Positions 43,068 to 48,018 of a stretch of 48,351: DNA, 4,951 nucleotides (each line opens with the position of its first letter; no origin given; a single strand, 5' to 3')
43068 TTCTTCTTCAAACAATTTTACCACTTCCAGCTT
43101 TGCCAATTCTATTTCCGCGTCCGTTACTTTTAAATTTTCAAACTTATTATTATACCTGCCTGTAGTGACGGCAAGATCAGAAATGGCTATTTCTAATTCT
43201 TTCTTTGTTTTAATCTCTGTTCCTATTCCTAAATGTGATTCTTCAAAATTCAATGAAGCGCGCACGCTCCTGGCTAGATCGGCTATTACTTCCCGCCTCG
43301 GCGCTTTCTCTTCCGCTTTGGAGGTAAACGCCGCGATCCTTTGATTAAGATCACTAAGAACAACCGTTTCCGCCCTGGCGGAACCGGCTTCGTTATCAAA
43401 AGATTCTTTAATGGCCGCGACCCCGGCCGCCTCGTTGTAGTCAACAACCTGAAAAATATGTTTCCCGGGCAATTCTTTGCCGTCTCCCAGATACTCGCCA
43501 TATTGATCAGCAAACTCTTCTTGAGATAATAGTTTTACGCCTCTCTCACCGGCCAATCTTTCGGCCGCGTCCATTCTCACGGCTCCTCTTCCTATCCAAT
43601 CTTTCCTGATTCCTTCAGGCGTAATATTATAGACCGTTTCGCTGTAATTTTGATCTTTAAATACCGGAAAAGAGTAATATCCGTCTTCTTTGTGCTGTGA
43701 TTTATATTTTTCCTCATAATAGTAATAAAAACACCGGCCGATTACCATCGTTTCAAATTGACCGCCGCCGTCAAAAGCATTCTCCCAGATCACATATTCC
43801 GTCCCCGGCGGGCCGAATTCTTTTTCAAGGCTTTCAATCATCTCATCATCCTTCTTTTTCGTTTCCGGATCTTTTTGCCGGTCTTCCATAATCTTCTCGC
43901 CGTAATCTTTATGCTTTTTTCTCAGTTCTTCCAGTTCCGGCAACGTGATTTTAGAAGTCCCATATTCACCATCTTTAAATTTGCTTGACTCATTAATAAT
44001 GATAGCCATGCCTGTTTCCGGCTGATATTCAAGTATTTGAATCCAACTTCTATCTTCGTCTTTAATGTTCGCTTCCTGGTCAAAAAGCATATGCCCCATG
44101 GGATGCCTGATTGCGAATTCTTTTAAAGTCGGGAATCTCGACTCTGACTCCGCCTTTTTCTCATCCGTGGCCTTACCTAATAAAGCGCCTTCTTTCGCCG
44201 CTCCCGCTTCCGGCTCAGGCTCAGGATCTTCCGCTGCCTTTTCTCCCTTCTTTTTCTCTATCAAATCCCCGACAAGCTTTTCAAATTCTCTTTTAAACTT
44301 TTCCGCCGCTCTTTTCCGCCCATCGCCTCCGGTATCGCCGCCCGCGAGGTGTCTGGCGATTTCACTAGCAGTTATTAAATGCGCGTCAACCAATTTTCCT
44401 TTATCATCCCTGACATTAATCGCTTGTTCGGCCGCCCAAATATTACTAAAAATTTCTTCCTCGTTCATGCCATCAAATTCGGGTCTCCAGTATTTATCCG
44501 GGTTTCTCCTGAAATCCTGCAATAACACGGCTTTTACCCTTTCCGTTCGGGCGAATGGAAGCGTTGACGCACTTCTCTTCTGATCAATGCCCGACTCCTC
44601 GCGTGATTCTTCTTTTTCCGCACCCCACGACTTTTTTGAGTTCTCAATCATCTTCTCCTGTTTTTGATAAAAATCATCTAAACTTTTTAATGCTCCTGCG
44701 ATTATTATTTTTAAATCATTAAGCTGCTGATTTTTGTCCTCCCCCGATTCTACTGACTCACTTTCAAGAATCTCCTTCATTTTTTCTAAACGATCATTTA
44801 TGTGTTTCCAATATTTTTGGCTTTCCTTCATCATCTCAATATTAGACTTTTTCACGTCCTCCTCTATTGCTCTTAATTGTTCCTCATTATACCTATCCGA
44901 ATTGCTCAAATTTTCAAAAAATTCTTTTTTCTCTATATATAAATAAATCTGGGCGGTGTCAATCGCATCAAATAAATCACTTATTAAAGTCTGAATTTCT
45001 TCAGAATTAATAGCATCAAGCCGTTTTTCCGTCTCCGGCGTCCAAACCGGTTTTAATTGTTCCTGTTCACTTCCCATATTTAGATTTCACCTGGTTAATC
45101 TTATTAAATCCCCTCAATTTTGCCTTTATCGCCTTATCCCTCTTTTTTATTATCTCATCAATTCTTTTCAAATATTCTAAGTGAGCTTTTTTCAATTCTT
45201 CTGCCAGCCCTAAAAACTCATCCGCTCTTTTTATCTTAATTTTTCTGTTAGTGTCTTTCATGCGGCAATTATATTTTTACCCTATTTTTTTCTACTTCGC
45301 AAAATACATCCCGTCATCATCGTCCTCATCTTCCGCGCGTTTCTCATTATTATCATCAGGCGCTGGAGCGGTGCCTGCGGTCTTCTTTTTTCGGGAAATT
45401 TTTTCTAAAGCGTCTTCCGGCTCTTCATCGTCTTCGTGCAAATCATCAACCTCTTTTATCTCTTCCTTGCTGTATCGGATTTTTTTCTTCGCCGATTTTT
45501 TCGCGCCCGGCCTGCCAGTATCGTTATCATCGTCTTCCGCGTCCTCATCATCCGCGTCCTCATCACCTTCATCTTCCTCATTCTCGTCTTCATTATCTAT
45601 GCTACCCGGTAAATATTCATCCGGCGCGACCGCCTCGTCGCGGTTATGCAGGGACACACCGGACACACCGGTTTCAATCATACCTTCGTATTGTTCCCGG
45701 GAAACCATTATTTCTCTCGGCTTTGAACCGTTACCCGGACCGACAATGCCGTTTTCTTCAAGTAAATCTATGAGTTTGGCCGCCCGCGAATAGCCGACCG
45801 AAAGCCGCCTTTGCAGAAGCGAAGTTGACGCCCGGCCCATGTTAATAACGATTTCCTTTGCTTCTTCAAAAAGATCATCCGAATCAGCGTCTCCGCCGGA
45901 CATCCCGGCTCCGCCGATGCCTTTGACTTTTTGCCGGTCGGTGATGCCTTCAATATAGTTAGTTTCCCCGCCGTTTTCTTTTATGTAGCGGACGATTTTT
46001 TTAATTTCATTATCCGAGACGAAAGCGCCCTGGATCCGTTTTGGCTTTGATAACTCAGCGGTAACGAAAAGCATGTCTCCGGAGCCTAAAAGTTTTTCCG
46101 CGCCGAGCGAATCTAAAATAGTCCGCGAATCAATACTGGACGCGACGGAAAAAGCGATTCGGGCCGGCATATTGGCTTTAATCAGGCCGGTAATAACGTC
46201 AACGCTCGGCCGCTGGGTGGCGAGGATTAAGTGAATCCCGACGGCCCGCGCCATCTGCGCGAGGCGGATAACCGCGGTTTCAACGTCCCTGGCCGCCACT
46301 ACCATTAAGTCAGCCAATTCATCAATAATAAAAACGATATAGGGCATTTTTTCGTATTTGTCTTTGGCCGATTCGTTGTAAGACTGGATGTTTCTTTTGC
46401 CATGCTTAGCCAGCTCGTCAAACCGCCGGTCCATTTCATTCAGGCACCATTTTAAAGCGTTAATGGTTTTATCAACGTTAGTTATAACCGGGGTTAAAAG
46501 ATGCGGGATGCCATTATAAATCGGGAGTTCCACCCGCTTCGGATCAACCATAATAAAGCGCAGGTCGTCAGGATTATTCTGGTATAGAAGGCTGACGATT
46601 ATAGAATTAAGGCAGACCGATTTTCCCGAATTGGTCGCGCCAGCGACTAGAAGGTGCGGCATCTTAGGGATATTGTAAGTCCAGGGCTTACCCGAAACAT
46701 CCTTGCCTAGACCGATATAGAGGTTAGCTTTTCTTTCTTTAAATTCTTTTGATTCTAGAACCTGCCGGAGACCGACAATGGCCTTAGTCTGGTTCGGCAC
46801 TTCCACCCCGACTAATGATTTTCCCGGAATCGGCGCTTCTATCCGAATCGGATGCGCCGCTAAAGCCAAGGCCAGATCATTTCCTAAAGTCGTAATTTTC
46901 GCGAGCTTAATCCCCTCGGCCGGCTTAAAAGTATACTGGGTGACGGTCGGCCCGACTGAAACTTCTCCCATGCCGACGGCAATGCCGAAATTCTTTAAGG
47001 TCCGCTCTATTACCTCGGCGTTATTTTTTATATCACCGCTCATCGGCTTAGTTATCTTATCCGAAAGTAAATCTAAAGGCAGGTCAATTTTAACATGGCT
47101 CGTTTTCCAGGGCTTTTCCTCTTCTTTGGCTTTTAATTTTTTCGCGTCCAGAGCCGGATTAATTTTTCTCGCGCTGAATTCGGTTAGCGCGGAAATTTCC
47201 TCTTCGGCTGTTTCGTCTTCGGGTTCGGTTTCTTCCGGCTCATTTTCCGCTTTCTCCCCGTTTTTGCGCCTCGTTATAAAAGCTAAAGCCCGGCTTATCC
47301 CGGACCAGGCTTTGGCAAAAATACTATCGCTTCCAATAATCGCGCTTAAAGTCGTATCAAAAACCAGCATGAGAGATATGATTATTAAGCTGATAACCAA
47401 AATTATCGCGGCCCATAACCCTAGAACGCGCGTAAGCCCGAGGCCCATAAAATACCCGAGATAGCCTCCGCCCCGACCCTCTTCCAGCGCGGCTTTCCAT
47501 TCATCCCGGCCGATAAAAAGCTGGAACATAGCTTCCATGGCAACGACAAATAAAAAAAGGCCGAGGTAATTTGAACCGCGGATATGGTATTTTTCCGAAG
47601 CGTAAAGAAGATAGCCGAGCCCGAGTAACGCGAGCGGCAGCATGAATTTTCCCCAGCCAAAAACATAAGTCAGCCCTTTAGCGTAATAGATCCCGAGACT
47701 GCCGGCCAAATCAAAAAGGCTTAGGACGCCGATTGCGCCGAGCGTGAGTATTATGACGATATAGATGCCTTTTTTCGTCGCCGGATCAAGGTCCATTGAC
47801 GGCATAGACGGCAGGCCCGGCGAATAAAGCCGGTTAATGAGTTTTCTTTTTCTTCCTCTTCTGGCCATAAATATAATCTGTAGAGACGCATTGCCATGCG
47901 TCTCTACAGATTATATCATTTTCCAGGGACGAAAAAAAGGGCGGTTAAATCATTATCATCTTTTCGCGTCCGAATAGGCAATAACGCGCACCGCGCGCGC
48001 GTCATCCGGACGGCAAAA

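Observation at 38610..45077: Orphan 2155-aa giant protein with no recognisable enzymatic domain, immediately downstream of ftsK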

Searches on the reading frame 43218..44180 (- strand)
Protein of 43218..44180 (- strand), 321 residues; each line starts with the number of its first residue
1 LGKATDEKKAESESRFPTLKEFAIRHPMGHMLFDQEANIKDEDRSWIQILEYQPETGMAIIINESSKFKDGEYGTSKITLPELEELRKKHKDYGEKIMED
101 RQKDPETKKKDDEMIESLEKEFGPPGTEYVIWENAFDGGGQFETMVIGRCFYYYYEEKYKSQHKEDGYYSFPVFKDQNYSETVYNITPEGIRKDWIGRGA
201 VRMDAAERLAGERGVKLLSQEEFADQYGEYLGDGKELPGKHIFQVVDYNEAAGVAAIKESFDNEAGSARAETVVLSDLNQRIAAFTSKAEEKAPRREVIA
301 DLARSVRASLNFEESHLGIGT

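Call 79: search_protein_families(library=pfam, proteins=[window:43218-44180:-], max_evalue=1)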
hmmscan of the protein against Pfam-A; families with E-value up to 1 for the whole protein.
window:43218-44180:- (321 aa): 1 family
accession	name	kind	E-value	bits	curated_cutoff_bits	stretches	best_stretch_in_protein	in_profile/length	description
PF16619.10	SUIM_assoc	-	0.14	12.6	34.1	1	81-104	14-37/60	Unstructured region C-term to UIM in Ataxin3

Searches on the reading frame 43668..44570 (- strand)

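Call 79: search_protein_families(library=pfam, proteins=[window:43668-44570:-], max_evalue=1)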
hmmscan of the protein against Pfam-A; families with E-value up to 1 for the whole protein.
window:43668-44570:- (301 aa): 1 family
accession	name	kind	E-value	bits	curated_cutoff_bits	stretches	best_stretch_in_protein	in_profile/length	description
PF16619.10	SUIM_assoc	-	0.15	12.5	34.1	1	211-234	14-37/60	Unstructured region C-term to UIM in Ataxin3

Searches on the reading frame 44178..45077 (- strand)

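Call 79: search_protein_families(library=pfam, proteins=[window:44178-45077:-], max_evalue=1)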
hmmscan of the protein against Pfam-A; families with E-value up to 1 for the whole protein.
window:44178-45077:- (300 aa): 3 families
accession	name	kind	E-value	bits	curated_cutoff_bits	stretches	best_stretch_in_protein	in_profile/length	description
PF25032.1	N-HEAT_ATR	-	0.011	14.8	27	1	70-149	440-515/547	Serine/threonine-protein kinase ATR, N-HEAT region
PF11155.13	DUF2935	-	0.086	13.8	24.4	0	69-148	19-96/121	Domain of unknown function (DUF2935)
PF04916.18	Phospholip_B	-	0.25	10.4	27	1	60-146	61-149/487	Phospholipase B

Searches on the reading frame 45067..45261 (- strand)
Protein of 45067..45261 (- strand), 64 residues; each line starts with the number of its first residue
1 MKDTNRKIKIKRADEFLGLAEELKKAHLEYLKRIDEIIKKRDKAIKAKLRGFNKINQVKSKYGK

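Call 5: search_protein_families(library=pfam, proteins=[window:45067-45261:-], max_evalue=0.1)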
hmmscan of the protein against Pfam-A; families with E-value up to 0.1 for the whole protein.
window:45067-45261:- (64 aa): 0 families
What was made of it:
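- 45067..45261 (-): 64-aa Lys-rich helical small ORF, overlapping the giant's ATG by 11 nt. There is no Pfam hit (call 5).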

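Call 22: search_protein_families(library=ncbifam, proteins=[window:45067-45261:-], max_evalue=1)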
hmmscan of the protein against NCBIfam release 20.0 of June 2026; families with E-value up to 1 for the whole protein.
window:45067-45261:- (64 aa): 1 family
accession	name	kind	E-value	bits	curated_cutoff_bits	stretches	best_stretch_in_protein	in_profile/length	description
NF006285.1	PRK08457.1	equivalog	0.0071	16.1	250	1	20-62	131-174/253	flagellar motor protein MotB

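Call 23: search_protein_families(library=phrogs, proteins=[window:45067-45261:-], max_evalue=1)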
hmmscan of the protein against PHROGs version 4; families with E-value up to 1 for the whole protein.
window:45067-45261:- (64 aa): 4 families
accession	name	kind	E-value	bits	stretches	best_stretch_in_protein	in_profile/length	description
phrog_14623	-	unknown function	0.039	15.1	1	29-45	5-21/48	-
phrog_19951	-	unknown function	0.074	13.3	1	8-58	221-271/288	-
phrog_13030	-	DNA, RNA and nucleotide metabolism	0.19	12.9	1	50-64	16-30/45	RNA polymerase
phrog_14530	-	unknown function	0.24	12.4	0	36-60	13-37/83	-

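Call 80: search_protein_families(library=padloc, proteins=[window:45067-45261:-], max_evalue=0.1)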
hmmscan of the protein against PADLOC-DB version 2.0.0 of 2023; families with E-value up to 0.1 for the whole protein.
window:45067-45261:- (64 aa): 0 families

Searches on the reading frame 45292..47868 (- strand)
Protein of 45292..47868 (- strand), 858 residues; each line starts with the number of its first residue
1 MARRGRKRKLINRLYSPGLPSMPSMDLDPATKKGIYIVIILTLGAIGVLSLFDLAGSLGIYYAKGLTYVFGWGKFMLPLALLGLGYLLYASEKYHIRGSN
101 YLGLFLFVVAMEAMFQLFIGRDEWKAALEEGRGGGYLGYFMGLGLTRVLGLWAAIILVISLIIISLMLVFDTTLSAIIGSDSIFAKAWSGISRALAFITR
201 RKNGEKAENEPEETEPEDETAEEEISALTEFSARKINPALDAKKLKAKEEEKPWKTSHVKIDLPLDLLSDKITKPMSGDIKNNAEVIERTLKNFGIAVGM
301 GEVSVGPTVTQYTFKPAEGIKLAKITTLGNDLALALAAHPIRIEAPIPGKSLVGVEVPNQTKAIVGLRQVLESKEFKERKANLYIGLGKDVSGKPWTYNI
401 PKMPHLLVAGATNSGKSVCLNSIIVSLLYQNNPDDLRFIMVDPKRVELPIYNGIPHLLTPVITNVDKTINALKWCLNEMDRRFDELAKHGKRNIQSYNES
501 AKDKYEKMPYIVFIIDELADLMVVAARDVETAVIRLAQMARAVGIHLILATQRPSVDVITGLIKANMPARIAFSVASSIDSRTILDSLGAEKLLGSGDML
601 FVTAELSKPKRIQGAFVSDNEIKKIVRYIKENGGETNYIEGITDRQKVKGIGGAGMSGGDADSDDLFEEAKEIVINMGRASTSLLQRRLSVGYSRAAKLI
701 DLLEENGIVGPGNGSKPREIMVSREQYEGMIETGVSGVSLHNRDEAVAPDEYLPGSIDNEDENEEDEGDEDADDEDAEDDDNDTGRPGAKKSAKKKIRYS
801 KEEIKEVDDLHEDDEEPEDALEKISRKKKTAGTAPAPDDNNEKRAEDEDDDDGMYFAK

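Call 5: search_protein_families(library=pfam, proteins=[window:45292-47868:-], max_evalue=0.1)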
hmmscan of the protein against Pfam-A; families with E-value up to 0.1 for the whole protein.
window:45292-47868:- (858 aa): 4 families
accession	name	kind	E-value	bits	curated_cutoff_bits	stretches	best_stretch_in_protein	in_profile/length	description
PF01580.24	FtsK_SpoIIIE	-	4.3e-63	213.2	24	1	367-556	2-221/221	FtsK/SpoIIIE family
PF17854.6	FtsK_alpha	-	6.3e-28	97.4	22.9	1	265-359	4-101/101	FtsK alpha domain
PF09397.16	FtsK_gamma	-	2.1e-27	95.1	30.6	1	662-722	2-62/63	Ftsk gamma domain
PF13491.11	FtsK_4TM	-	1.9e-13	50.9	23.1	1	53-177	45-166/171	4TM region of DNA translocase FtsK/SpoIIIE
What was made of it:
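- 45292..47868 (-): Upstream neighbour: canonical FtsK (858 aa). Pfam FtsK_4TM, FtsK_alpha, FtsK_SpoIIIE and FtsK_gamma (call 5).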
